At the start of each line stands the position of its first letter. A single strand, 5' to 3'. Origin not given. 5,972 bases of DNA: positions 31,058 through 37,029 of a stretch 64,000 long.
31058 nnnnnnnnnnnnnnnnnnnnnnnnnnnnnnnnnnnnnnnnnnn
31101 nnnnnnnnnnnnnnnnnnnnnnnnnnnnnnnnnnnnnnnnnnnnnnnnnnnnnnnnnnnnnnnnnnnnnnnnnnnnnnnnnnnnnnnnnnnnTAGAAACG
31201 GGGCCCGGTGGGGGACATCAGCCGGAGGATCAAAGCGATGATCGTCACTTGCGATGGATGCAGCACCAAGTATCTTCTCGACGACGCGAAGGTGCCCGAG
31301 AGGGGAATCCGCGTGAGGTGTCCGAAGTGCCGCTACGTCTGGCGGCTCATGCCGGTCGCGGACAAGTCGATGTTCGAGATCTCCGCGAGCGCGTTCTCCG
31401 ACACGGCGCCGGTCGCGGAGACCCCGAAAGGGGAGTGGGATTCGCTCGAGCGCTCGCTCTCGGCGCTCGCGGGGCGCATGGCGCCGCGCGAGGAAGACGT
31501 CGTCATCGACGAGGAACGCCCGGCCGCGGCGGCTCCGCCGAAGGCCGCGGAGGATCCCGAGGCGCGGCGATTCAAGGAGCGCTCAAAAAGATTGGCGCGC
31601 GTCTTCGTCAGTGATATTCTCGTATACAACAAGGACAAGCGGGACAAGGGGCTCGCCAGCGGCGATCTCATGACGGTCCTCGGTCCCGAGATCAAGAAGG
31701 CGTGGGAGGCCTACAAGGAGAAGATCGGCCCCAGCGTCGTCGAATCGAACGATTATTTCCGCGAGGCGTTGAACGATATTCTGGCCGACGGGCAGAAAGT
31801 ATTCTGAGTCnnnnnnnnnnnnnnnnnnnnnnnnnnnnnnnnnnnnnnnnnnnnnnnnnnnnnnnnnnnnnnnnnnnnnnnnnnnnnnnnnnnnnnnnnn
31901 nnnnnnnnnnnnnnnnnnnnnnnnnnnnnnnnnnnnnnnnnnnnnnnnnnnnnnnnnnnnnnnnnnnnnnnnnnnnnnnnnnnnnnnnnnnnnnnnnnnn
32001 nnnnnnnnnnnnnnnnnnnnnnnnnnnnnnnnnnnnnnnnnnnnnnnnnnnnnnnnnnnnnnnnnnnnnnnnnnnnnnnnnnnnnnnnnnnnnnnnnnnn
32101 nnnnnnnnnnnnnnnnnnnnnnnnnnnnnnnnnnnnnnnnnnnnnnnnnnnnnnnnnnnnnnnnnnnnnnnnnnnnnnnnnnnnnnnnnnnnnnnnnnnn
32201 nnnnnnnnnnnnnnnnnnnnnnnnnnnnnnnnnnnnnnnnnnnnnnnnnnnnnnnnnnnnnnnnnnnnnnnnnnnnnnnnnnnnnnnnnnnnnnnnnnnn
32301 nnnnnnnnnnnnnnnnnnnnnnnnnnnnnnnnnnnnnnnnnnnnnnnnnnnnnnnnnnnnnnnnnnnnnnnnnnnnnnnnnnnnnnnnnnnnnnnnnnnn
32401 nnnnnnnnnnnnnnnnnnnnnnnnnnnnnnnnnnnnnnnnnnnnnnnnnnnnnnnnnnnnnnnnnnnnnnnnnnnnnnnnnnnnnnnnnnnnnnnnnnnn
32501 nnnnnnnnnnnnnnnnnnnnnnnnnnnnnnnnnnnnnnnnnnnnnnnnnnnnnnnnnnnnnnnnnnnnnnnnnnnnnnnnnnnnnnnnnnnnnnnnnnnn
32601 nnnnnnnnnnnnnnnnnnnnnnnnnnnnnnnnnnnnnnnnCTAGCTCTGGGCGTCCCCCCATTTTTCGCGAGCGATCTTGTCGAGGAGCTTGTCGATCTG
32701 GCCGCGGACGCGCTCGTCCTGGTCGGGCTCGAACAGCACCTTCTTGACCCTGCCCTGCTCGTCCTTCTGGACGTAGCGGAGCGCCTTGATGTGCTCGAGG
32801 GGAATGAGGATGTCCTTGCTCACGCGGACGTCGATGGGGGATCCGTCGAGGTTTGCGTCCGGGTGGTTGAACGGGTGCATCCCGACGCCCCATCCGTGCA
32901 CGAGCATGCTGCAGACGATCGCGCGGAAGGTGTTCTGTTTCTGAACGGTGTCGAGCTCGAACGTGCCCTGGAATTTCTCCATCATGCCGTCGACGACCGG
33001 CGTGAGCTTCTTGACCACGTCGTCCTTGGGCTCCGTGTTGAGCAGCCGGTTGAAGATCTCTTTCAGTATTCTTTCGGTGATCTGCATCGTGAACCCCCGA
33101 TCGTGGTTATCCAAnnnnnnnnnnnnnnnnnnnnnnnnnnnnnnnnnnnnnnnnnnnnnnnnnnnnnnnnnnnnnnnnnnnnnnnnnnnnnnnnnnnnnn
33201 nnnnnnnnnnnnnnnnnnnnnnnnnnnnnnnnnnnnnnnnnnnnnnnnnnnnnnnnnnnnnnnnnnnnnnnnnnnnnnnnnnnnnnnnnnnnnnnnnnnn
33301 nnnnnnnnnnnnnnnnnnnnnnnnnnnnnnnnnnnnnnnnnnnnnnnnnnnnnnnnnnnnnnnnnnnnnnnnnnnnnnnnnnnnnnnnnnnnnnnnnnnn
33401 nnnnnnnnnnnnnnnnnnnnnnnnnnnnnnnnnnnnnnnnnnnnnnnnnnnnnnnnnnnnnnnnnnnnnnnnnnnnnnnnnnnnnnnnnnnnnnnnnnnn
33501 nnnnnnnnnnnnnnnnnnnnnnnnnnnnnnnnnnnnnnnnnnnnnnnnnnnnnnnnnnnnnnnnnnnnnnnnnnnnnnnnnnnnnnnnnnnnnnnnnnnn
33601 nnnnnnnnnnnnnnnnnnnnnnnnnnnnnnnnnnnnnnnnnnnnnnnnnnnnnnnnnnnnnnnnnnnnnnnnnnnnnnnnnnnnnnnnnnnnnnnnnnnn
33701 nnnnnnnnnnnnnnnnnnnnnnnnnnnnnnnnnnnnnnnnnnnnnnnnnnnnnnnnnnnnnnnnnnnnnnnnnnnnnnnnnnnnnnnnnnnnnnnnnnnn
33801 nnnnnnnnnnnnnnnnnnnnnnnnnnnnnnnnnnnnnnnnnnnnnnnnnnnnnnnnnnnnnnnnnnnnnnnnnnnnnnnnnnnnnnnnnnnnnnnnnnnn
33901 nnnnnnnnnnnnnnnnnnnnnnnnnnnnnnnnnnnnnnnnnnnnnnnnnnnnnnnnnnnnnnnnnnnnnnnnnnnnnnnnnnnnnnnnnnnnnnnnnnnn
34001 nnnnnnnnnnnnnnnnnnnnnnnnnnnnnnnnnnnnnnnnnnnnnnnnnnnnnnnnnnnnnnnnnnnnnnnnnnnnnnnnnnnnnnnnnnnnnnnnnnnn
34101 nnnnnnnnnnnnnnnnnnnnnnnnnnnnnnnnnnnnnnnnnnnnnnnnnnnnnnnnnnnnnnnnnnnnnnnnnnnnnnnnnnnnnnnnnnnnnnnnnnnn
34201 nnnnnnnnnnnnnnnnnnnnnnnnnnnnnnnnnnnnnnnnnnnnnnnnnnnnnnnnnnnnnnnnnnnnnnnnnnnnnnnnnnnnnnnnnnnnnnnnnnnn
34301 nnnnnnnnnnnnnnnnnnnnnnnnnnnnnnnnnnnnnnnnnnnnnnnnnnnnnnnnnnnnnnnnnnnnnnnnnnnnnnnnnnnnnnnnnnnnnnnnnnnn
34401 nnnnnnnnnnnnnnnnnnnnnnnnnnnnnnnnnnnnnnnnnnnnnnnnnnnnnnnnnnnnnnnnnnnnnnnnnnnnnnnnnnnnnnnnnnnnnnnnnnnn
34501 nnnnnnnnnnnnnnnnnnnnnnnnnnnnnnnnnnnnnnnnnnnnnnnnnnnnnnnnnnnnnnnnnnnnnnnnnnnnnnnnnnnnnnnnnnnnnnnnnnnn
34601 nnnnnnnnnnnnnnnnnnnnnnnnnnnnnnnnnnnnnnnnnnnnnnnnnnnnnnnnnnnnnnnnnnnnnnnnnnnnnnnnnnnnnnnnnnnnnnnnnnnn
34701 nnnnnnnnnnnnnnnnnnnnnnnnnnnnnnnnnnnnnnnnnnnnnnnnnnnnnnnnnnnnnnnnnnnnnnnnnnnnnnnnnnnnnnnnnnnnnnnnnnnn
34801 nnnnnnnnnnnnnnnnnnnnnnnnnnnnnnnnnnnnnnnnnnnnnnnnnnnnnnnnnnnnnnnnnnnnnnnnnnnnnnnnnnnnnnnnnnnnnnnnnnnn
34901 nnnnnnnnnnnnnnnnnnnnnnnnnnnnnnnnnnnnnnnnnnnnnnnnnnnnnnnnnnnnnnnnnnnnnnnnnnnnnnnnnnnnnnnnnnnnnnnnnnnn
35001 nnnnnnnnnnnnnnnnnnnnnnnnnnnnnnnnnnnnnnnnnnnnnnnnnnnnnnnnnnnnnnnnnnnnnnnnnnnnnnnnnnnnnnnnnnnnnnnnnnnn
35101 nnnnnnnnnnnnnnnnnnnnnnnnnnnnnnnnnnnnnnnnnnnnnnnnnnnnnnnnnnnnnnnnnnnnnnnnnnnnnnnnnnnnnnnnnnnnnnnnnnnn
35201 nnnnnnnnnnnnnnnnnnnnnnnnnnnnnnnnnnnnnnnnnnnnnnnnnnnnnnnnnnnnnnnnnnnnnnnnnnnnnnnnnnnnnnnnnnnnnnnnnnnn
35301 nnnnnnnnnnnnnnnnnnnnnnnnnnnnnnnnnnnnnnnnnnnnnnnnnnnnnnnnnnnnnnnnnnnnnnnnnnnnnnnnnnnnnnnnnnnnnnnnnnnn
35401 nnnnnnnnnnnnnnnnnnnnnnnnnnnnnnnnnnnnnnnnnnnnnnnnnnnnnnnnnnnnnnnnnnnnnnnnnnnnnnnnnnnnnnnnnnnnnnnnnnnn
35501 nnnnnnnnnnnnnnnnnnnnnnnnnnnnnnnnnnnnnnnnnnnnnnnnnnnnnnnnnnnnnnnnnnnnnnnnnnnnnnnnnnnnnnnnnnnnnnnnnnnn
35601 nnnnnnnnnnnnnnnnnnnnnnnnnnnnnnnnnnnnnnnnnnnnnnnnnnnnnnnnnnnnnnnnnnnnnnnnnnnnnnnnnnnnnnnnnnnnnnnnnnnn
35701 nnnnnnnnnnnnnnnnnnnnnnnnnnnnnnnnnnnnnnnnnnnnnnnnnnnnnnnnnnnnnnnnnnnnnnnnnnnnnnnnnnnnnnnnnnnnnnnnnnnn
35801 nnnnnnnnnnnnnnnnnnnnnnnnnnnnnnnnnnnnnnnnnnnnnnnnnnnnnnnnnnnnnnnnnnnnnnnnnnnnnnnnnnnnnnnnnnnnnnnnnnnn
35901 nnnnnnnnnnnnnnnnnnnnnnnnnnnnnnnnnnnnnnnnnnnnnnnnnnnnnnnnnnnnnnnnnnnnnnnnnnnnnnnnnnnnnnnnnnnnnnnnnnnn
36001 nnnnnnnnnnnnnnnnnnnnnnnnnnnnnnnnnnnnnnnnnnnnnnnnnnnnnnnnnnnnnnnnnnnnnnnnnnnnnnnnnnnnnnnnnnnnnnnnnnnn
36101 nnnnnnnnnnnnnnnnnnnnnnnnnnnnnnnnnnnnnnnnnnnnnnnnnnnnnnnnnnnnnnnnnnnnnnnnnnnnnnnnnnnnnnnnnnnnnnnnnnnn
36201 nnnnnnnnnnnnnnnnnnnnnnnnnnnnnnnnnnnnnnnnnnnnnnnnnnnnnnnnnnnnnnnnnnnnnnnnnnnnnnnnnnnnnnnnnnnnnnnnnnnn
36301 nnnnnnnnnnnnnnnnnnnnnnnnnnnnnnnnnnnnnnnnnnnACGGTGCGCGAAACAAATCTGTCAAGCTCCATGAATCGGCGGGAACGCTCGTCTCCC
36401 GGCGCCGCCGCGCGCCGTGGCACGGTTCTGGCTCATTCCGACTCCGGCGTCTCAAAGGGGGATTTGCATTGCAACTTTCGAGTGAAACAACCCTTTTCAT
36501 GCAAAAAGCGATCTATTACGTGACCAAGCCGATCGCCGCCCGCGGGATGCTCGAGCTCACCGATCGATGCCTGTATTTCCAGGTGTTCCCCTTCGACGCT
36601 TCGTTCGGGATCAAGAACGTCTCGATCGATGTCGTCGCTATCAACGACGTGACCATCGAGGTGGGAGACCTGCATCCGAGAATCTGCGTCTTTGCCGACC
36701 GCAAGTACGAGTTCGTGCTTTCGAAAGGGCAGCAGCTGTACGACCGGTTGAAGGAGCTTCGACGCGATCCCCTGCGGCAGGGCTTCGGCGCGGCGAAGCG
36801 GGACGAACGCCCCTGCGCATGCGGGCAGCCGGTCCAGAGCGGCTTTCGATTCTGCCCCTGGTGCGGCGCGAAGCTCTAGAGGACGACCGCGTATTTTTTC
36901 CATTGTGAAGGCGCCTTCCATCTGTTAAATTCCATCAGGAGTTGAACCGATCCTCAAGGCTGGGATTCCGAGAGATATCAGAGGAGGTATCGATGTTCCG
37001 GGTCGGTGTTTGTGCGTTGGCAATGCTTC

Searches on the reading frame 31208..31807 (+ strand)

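Call 12: search_protein_families(library=pfam, proteins=[window:31208-31807:+], max_evalue=0.01)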
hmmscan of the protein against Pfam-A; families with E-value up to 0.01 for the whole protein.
window:31208-31807:+ (199 aa): 3 families
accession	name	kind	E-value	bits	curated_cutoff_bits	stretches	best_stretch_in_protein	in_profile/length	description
PF13717.11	Zn_ribbon_4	-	5.1e-15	55.5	30.3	1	11-46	1-36/36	zinc-ribbon domain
PF13719.11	Zn_ribbon_5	-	5.2e-08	33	29.3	1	11-44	1-34/37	zinc-ribbon domain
PF20120.5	DUF6510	-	0.00036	20.8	26.4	1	10-61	24-78/86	Family of unknown function (DUF6510)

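Call 63: search_protein_families(library=pfam, proteins=[window:31208-31807:+], max_evalue=1)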
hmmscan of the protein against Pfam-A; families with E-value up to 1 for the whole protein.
window:31208-31807:+ (199 aa): 5 families
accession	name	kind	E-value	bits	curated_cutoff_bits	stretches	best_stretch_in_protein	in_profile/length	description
PF13717.11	Zn_ribbon_4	-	5.1e-15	55.5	30.3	1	11-46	1-36/36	zinc-ribbon domain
PF13719.11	Zn_ribbon_5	-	5.2e-08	33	29.3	1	11-44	1-34/37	zinc-ribbon domain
PF20120.5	DUF6510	-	0.00036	20.8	26.4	1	10-61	24-78/86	Family of unknown function (DUF6510)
PF25206.1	DUF7836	-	0.29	11.4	26.7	0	14-45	9-40/59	Domain of unknown function (DUF7836)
PF05180.17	zf-DNL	-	0.34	11.3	27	0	11-26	27-42/64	DNL zinc finger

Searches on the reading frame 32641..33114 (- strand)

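Call 12: search_protein_families(library=pfam, proteins=[window:32641-33114:-], max_evalue=0.01)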
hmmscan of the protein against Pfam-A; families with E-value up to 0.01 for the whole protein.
window:32641-33114:- (157 aa): 0 families

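Call 63: search_protein_families(library=pfam, proteins=[window:32641-33114:-], max_evalue=1)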
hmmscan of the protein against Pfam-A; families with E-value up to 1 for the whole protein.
window:32641-33114:- (157 aa): 1 family
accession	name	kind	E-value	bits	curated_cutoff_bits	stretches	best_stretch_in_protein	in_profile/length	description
PF20512.3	PMI_typeI_hel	-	0.18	12.8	23.4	0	13-38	22-46/88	Phosphomannose isomerase type I, helical insertion domain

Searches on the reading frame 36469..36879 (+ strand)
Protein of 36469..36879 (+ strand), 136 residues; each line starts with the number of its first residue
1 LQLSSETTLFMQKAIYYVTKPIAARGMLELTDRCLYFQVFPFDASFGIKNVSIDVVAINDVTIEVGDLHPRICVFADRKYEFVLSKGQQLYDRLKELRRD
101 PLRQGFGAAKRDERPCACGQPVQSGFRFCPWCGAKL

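Call 3: search_protein_families(library=pfam, proteins=[window:36469-36879:+], max_evalue=0.01)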
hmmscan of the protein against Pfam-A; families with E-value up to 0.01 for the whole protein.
window:36469-36879:+ (136 aa): 5 families
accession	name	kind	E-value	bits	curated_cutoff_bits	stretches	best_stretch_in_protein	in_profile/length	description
PF13240.11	Zn_Ribbon_1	-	0.00021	21.4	25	1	118-136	5-23/23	zinc-ribbon domain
PF13248.11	Zn_ribbon_3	-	0.00051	19.9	27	1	117-136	7-26/26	zinc-ribbon domain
PF24460.1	DUF7575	-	0.0012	18.6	28.5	1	117-136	8-27/28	Domain of unknown function (DUF7575)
PF24463.1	DUF7577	-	0.0013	18.7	28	1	118-136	8-26/27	Domain of unknown function (DUF7577)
PF12773.13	DZR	-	0.0015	19.1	27.3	1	117-136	3-22/45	Double zinc ribbon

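Call 6: search_protein_families(library=ncbifam, proteins=[window:36469-36879:+], max_evalue=0.01)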
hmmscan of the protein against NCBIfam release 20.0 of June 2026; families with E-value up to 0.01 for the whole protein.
window:36469-36879:+ (136 aa): 0 families

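Call 63: search_protein_families(library=pfam, proteins=[window:36469-36879:+], max_evalue=1)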
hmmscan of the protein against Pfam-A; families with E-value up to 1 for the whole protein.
window:36469-36879:+ (136 aa): 7 families
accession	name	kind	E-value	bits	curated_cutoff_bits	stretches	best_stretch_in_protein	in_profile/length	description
PF13240.11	Zn_Ribbon_1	-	0.00021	21.4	25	1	118-136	5-23/23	zinc-ribbon domain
PF13248.11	Zn_ribbon_3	-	0.00051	19.9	27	1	117-136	7-26/26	zinc-ribbon domain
PF24460.1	DUF7575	-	0.0012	18.6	28.5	1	117-136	8-27/28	Domain of unknown function (DUF7575)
PF24463.1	DUF7577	-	0.0013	18.7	28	1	118-136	8-26/27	Domain of unknown function (DUF7577)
PF12773.13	DZR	-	0.0015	19.1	27.3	1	117-136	3-22/45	Double zinc ribbon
PF17032.10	Zn_ribbon_15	-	0.021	16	28.9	1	112-133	51-73/73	zinc-ribbon family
PF22400.1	DUF6980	-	0.5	11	27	1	123-136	49-62/99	Domain of unknown function (DUF6980)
